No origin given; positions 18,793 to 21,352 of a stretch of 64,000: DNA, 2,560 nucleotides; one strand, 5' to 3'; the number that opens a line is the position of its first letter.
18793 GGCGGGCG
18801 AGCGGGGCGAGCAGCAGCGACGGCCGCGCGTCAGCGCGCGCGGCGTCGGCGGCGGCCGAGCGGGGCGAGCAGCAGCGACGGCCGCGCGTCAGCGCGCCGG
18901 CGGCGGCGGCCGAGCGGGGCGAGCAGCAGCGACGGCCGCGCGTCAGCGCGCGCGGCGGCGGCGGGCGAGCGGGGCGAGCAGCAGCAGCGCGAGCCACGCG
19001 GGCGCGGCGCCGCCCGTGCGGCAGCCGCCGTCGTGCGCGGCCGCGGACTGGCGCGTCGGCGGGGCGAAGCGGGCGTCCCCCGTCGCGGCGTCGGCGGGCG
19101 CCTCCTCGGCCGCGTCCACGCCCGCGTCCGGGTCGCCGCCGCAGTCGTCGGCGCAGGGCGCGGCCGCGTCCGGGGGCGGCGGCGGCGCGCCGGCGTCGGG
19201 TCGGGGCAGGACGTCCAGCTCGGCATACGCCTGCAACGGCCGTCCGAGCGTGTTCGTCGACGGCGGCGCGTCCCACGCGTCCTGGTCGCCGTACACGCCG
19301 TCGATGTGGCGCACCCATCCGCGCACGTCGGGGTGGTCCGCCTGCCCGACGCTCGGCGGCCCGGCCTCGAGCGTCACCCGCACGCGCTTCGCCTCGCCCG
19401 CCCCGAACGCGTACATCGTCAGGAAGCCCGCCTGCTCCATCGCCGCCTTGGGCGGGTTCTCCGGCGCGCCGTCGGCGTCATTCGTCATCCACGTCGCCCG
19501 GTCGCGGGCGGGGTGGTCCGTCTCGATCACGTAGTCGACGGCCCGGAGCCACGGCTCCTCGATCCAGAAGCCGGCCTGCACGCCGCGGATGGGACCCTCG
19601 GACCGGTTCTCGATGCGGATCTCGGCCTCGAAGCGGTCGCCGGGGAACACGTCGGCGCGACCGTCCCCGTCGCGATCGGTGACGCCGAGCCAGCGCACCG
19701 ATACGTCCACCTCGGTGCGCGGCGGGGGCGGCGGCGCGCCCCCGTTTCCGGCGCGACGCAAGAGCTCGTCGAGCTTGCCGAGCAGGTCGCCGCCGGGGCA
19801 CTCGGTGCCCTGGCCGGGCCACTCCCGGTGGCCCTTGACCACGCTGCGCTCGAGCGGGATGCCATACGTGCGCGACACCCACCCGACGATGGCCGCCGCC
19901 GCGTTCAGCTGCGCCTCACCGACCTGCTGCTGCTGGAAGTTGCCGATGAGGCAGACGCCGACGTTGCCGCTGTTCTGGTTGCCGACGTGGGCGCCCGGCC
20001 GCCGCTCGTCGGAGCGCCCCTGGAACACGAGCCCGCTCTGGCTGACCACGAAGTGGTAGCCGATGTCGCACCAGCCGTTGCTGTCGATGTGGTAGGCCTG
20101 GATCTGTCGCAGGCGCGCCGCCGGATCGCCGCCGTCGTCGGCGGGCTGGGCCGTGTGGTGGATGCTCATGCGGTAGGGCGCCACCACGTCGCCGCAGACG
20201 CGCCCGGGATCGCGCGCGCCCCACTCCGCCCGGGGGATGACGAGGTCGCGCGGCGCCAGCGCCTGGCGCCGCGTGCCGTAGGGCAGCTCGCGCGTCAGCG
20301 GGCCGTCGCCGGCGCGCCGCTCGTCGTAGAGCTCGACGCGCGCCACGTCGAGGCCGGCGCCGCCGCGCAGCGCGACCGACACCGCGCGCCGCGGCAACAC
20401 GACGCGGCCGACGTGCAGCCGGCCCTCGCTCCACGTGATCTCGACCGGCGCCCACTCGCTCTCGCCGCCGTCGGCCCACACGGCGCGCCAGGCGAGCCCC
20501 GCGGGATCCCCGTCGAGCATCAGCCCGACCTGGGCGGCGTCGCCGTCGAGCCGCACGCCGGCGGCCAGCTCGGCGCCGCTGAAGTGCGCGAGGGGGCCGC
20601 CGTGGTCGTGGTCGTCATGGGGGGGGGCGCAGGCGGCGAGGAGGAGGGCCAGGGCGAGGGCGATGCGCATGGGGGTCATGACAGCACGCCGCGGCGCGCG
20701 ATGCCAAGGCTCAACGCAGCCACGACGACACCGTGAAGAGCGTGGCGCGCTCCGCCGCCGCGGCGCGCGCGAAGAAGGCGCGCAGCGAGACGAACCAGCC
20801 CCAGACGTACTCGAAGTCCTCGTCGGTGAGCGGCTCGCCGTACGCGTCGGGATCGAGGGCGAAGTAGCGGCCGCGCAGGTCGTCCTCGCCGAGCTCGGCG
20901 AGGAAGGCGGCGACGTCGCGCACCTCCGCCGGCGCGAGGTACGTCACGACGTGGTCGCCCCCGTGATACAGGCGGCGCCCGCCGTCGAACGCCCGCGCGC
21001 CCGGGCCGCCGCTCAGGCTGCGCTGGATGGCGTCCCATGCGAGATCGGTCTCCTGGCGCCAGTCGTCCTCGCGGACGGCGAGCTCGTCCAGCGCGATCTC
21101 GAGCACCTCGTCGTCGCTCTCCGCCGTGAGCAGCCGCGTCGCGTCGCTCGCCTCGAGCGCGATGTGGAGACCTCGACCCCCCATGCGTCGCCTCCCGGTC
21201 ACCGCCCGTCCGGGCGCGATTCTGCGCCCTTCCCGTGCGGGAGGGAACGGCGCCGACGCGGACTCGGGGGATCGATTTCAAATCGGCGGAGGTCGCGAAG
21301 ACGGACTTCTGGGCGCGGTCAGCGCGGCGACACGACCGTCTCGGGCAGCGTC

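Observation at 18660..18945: Array of tandem hairpin repeats copied from the 3' end (MYXO-CTERM tail) of the adjacent amidase gene, each with a stop codon in its loop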

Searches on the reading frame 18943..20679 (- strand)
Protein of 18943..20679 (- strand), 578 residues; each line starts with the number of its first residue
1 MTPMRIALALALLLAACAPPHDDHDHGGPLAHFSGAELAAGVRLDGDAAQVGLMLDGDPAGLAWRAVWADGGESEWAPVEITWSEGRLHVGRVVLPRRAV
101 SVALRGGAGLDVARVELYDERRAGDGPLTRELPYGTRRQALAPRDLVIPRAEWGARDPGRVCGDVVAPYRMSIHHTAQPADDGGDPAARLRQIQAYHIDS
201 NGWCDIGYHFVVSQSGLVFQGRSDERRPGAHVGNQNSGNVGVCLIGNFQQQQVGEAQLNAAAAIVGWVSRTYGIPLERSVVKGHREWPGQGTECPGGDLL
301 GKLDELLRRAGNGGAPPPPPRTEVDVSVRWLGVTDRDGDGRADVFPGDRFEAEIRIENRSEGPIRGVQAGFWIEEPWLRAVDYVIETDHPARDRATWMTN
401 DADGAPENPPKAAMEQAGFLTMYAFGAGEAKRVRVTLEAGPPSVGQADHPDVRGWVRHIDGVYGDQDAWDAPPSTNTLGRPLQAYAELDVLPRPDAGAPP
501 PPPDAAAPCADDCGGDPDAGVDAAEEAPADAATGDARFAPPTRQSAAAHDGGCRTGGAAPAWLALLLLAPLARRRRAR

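Call 10: find_encoding_contigs(protein=window:18943-20679:-, flank=6000, max_places=10)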
Protein window:18943-20679:- (578 aa): no gene with exactly this product is on record in the collection.

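Call 11: search_protein_families(library=ncbifam, proteins=[window:18943-20679:-], max_evalue=0.01)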
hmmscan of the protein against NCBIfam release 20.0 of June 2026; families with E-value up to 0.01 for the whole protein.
window:18943-20679:- (578 aa): 3 families
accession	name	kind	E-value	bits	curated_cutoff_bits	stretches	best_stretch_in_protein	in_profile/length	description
TIGR04564.1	Synergist_CTERM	domain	3.9e-05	23.6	22.5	1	550-576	2-26/27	Synerg-CTERM sorting domain-containing protein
TIGR03901.2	MYXO-CTERM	domain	0.00025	21.3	20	1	551-576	2-33/34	MYXO-CTERM sorting domain-containing protein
NF041894.1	MXAN_6652_fam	equivalog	0.0085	15.7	200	0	544-576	170-202/203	MXAN_6652 family MXYO-CTERM-anchored protein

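Call 12: search_protein_families(library=pfam, proteins=[window:18943-20679:-], max_evalue=0.01)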
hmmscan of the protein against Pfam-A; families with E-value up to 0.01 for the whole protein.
window:18943-20679:- (578 aa): 1 family
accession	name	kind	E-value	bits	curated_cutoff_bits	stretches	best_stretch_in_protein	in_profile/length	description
PF01510.30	Amidase_2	-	2.8e-20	73.4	26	1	173-296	10-130/131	N-acetylmuramoyl-L-alanine amidase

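Call 13: find_related_loci(query=window:18943-20679:-, collection=genome_contigs, flank=4000)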
Query window:18943-20679:- (578 aa) in genome_contigs; peptide patterns used: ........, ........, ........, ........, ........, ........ (x = any residue, [..] = any of these).
405 stretches matched a pattern; 178 encode a relative of the query (tblastn E <= 1e-3); the best 80 are kept; 79 distinct loci.
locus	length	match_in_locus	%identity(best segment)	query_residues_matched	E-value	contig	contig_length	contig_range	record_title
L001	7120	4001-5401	52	48-494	5e-150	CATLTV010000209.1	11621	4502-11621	MAG: uncultured proteobacterium isolate SRR3960576_bin.3_MetaWRAP_v1.3_MAG genome assembly, contig: ERZ505213.1676, whol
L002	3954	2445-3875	50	18-491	3e-148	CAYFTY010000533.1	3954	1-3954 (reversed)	MAG TPA_asm: uncultured Bradymonadales bacterium isolate ERP107533_co1_45 genome assembly, contig: NODE_32082_length_395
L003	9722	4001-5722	46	20-575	2e-142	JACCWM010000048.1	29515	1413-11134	MAG: Lujinxingiaceae bacterium isolate MGR_bin152 SD2897-2912_k127_6100848, whole genome shotgun sequence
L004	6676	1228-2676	50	18-499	3e-141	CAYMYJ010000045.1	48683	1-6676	MAG TPA_asm: uncultured Bradymonadales bacterium isolate SRP118108_co3_390 genome assembly, contig: NODE_191_length_4868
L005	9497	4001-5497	50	2-491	1e-140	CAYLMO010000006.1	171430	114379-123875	MAG TPA_asm: uncultured Bradymonadales bacterium isolate SRP321284_co1_300 genome assembly, contig: NODE_78_length_17143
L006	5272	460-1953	49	6-499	5e-141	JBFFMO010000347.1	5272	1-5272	MAG: Microvenator sp. isolate Mix_mud18.2022.04.5 k141_605653_length_5272_cov_6.0000, whole genome shotgun sequence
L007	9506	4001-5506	52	18-503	9e-136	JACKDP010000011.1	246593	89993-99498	MAG: Myxococcales bacterium isolate HK-STAS-MYXO-10 HK-STAS-MYXO-10_11, whole genome shotgun sequence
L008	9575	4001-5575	44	50-565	6e-136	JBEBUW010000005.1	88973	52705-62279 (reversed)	MAG: Lujinxingia vulgaris isolate T2.bin.228 NODE_636_length_88973_cov_11.527913, whole genome shotgun sequence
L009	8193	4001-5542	50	19-516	1e-134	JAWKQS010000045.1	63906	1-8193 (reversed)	MAG: bacterium isolate ABC2.71 ABC2.71.fa-45, whole genome shotgun sequence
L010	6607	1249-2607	49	50-499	4e-134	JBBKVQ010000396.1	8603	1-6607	MAG: Bradymonadaceae bacterium isolate metabat_bins.54 k119_2537472, whole genome shotgun sequence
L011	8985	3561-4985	50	26-493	8e-134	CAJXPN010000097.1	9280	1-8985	MAG TPA_asm: uncultured Myxococcales bacterium isolate SRR3933267_bin.4_MetaBAT_v2.12.1_MAG genome assembly, contig: NOD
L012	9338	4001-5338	50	64-491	8e-134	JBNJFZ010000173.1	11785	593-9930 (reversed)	MAG: Myxococcota bacterium isolate Y22_60dBSe2.bin.176 NODE_6902_length_11785_cov_16.775800, whole genome shotgun sequen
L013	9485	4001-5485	47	21-491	1e-132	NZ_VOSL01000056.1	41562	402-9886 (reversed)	Lujinxingia vulgaris strain TMQ2 scaffold57, whole genome shotgun sequence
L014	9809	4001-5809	43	2-576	2e-132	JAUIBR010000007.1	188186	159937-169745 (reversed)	MAG: bacterium isolate 6_bin.52 NODE_137_length_188186_cov_1.482030, whole genome shotgun sequence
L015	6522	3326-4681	47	62-493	2e-130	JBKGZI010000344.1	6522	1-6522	MAG: Persicimonas sp. isolate C5M10_1 NODE_5564_length_6522_cov_9.109324, whole genome shotgun sequence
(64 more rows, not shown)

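Call 14: find_homologous_proteins(query=window:18943-20679:-, max_evalue=1e-20)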
Query window:18943-20679:- (578 aa): 177 proteins with E <= 1e-20 among 8000 candidates; the best 120 are listed.
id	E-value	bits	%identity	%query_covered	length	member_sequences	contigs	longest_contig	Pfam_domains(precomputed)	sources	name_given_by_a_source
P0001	0.0e+0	1326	100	100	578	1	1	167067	PF01510.31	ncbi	-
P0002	4.2e-268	909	82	83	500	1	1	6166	PF01510.31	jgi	jgi:Synergist-CTERM protein sorting domain-containing protein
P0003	8.2e-176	604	58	85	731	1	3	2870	PF01510.31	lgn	-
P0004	9.4e-171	588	59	83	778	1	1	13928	PF01510.31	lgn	-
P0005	5.9e-163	562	57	76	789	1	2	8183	PF01510.31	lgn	-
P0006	5.5e-159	549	56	77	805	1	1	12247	PF01510.31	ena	-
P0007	1.0e-157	545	55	83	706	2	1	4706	PF01510.31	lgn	-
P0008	2.3e-156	540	54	76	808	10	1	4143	PF01510.31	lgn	-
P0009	5.9e-154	532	55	76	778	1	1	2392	PF01510.31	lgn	-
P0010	5.8e-153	529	54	76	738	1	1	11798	PF01510.31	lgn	-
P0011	9.0e-153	528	54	76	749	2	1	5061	PF01510.31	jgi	jgi:hypothetical protein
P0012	9.4e-152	525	53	76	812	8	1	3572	PF01510.31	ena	-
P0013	1.1e-151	525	49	84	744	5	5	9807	PF01510.31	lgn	-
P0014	2.0e-151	524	52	81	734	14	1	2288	PF01510.31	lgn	-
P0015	1.2e-149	518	51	83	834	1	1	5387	PF01510.31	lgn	-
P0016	1.5e-149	518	51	81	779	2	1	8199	PF01510.31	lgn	-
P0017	1.2e-148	515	51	82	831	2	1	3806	PF01510.31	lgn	-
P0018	1.7e-148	514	52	79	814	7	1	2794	PF01510.31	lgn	-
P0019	3.8e-148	513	54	82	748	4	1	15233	PF01510.31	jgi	-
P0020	2.6e-147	510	53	76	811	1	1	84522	PF01510.31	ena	-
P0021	7.5e-146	505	51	82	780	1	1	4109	PF01510.31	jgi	jgi:MYXO-CTERM domain-containing protein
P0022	7.8e-145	502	54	76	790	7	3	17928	PF01510.31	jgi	jgi:MYXO-CTERM domain-containing protein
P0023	1.4e-144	501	52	77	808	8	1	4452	PF01510.31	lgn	-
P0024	1.1e-143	498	51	82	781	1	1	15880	PF01510.31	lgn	-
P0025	1.3e-143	498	52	84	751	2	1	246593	PF01510.31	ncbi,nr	ncbi:MAG: N-acetylmuramoyl-L-alanine amidase [Myxococcales bacterium]|nr:N-acetylmuramoyl-L-alanine 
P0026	4.8e-142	493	52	83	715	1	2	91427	PF01510.31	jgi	jgi:hypothetical protein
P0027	1.7e-141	491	48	84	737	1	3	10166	PF01510.31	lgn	-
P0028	2.0e-141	491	50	84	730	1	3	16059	PF01510.31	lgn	-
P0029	2.8e-141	490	50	85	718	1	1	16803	PF01510.31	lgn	-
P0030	9.1e-141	489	48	89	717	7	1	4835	PF01510.31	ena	-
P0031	4.3e-140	486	51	74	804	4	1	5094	PF01510.31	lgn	-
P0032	2.3e-139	484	49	83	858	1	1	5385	PF01510.31,PF27503.1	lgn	-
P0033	6.7e-139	482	51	78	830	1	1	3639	PF01510.31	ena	-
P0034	1.0e-138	482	50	83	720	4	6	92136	PF01510.31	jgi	-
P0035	1.8e-138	481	49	85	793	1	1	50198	PF01510.31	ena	-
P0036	2.0e-138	481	53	77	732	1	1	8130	PF01510.31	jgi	jgi:hypothetical protein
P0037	2.2e-138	481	50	77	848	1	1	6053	PF01510.31,PF27503.1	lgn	-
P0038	4.1e-137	476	50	84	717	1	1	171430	PF01510.31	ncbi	-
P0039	1.4e-136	475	49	85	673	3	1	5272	PF01510.31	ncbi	-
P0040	3.5e-136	473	49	77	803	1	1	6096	PF01510.31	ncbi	ncbi:MAG: peptidoglycan recognition family protein [Bradymonadaceae bacterium]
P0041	5.7e-136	473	49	82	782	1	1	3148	PF01510.31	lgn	-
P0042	6.8e-136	472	48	85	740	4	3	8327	PF01510.31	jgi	jgi:hypothetical protein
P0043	9.5e-136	472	50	77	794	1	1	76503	PF01510.31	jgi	jgi:MYXO-CTERM domain-containing protein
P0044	1.0e-135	472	49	78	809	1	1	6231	PF01510.31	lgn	-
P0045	1.1e-135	472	50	74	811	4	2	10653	PF01510.31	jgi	jgi:uncharacterized protein (TIGR03382 family)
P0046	9.3e-135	469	48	85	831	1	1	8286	PF01510.31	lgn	-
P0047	1.6e-134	468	50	82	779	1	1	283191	PF01510.31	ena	-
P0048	5.7e-134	466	47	85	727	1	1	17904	PF01510.31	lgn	-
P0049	3.4e-133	464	51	77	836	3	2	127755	PF01510.31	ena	-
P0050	1.0e-132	462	52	78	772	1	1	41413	PF01510.31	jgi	jgi:hypothetical protein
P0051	1.7e-132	461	50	74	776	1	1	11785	PF01510.31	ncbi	ncbi:MAG: peptidoglycan recognition protein family protein [Myxococcota bacterium]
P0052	2.7e-132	461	51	78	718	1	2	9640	PF01510.31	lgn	-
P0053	3.1e-132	460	47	76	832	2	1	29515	PF01510.31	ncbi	-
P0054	1.2e-131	458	50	76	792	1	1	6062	PF01510.31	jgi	jgi:hypothetical protein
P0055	3.1e-131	457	46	84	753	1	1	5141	PF01510.31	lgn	-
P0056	9.9e-131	455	46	84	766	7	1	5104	PF01510.31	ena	-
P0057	1.2e-130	455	43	99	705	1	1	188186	PF01510.31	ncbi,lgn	-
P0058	4.3e-130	453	49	77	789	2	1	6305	PF01510.31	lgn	-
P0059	5.3e-130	453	48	77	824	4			PF01510.31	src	-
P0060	9.8e-130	452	49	76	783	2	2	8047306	PF01510.31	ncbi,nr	ncbi:N-acetylmuramoyl-L-alanine amidase [Persicimonas caeni]|nr:N-acetylmuramoyl-L-alanine amidase [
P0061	1.4e-129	452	48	74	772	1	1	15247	PF01510.31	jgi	jgi:uncharacterized protein (TIGR03382 family)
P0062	6.9e-129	449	48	84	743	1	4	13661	PF01510.31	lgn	-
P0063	1.7e-128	448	48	78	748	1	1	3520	PF01510.31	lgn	-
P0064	2.2e-128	448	49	84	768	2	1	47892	PF01510.31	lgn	-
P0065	2.6e-128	447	50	81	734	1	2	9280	PF01510.31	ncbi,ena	-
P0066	3.5e-128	447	49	84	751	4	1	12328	PF01510.31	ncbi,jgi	ncbi:MAG: hypothetical protein ACI9U2_001536 [Bradymonadia bacterium]|jgi:hypothetical protein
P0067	3.8e-128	447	44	89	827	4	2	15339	PF01510.31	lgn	-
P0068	1.3e-127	445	50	77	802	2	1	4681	PF01510.31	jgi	-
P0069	1.5e-127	445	48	77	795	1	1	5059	PF01510.31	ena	-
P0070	2.6e-127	444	49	76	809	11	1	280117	PF01510.31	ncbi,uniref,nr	ncbi:hypothetical protein EA187_12235 [Lujinxingia sediminis]|uniref:N-acetylmuramoyl-L-alanine amid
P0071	9.2e-127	442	49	79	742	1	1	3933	PF01510.31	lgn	-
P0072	2.7e-126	441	48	77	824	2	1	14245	PF01510.31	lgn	-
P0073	3.2e-126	441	47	86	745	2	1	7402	PF01510.31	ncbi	-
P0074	6.7e-126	439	45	77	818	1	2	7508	PF01510.31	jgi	jgi:MYXO-CTERM domain-containing protein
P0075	7.2e-126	439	49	80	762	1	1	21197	PF01510.31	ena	-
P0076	2.0e-125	438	49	81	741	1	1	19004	PF01510.31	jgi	jgi:MYXO-CTERM domain-containing protein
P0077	2.6e-125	437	46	81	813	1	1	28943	PF01510.31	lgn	-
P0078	5.4e-125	436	48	79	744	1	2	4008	PF01510.31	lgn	-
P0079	7.3e-125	436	51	73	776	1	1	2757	PF01510.31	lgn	-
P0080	3.3e-124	434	49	78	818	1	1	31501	PF01510.31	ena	-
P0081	3.5e-124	434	47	84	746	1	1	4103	PF01510.31,PF05887.17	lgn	-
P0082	3.9e-122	427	47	81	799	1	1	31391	PF01510.31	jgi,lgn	-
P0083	1.4e-121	425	49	86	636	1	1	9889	PF01510.31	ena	-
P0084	1.7e-121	425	48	76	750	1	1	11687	PF01510.31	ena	-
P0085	3.6e-121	424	48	76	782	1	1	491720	PF01510.31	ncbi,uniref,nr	ncbi:hypothetical protein DL240_10125 [Lujinxingia litoralis]|uniref:Peptidoglycan recognition prote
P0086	1.4e-120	422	47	80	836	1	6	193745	PF01510.31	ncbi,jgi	jgi:hypothetical protein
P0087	5.0e-120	420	44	76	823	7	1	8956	PF01510.31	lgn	-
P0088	2.1e-118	415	44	83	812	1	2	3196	PF01510.31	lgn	-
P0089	2.9e-118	414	43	82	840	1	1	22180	PF01510.31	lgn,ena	-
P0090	6.2e-118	413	45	85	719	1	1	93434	PF01510.31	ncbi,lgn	-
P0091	1.3e-117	412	44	88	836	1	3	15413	PF01510.31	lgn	-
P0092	2.9e-117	411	44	76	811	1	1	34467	PF01510.31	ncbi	-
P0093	5.9e-117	410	46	77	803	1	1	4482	PF01510.31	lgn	-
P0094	2.4e-115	405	49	78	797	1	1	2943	PF01510.31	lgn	-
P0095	5.5e-115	403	42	81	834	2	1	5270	PF01510.31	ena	-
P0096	8.0e-115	403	48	81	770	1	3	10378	PF01510.31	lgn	-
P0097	9.2e-115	403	42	76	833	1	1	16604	PF01510.31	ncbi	-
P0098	5.5e-114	400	45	77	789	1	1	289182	PF01510.31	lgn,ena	-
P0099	6.4e-114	400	42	84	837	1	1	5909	PF01510.31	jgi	jgi:hypothetical protein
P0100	3.0e-113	398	47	76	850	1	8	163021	PF01510.31,PF27503.1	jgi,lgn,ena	-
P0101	4.0e-113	397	44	84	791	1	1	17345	PF01510.31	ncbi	-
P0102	5.8e-113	397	45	83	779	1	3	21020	PF01510.31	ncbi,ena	-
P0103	1.0e-112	396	49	77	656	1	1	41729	PF01510.31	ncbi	ncbi:MAG: peptidoglycan recognition family protein, partial [bacterium]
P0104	2.7e-112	395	44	84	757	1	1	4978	PF01510.31,PF27503.1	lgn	-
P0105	4.7e-112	394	43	82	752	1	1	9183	PF01510.31,PF27503.1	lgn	-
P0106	5.4e-112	393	43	77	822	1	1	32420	PF01510.31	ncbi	-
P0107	7.1e-112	393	50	78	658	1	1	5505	PF01510.31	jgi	jgi:MYXO-CTERM domain-containing protein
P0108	9.6e-111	389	43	76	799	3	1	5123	PF01510.31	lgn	-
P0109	1.4e-110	389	41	87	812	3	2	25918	PF01510.31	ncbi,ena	-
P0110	3.8e-110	387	44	80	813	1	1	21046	PF01510.31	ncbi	-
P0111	1.7e-109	385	46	77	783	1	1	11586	PF01510.31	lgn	-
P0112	5.0e-108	380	45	77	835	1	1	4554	PF01510.31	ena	-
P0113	5.5e-105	370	45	76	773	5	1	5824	PF01510.31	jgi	jgi:hypothetical protein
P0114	3.2e-103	365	42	81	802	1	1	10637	PF01510.31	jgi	jgi:hypothetical protein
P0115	9.7e-103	363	44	77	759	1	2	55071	PF01510.31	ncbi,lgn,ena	-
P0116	7.0e-99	350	43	77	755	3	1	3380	PF01510.31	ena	-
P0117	1.9e-95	339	56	53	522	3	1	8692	PF01510.31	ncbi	-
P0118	1.1e-93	333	53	49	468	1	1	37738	PF01510.31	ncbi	-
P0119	1.1e-93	333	50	56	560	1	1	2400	PF01510.31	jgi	jgi:hypothetical protein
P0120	1.0e-92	330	53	53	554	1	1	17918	PF01510.31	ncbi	-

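Call 15: find_encoding_contigs(protein=P0001, flank=3000, max_places=5)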
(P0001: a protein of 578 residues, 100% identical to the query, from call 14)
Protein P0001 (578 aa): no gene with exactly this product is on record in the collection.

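Call 16: find_encoding_contigs(protein=P0002, flank=6000, max_places=5)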
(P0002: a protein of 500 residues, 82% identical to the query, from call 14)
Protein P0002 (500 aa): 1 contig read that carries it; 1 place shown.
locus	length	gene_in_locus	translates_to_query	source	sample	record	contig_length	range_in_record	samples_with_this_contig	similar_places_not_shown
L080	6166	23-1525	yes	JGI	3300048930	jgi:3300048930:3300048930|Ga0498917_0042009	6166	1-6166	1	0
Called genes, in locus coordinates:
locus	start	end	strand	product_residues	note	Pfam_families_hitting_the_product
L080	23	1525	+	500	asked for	PF01510:Amidase_2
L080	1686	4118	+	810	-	-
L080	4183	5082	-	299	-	PF06685:DUF1186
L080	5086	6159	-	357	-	PF00278:Orn_DAP_Arg_deC, PF02784:Orn_Arg_deC_N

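Call 57: list_cluster_members(proteins=[P0001, P0002])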
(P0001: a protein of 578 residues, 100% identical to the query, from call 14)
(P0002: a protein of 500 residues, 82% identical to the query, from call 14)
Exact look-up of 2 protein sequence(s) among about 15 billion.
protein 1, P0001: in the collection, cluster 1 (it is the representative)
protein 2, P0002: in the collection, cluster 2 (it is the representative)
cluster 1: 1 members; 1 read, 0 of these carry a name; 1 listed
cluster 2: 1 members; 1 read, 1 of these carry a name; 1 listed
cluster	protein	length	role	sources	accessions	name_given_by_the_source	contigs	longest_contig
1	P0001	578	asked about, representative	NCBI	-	-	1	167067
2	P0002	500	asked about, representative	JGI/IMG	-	Synergist-CTERM protein sorting domain-containing protein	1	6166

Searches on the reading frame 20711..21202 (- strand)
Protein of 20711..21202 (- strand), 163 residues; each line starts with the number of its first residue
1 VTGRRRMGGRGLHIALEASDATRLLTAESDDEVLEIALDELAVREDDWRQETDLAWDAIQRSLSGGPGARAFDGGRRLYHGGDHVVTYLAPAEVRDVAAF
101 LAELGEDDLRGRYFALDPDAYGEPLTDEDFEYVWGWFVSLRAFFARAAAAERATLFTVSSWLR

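Call 11: search_protein_families(library=ncbifam, proteins=[window:20711-21202:-], max_evalue=0.01)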
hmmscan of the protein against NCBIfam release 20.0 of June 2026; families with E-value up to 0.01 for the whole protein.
window:20711-21202:- (163 aa): 0 families

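Call 12: search_protein_families(library=pfam, proteins=[window:20711-21202:-], max_evalue=0.01)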
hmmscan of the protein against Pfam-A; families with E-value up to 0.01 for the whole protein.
window:20711-21202:- (163 aa): 1 family
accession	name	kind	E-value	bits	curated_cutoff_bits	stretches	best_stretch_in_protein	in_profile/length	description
PF08974.15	DUF1877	-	1.3e-21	77.9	22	1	7-157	1-163/163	Domain of unknown function (DUF1877)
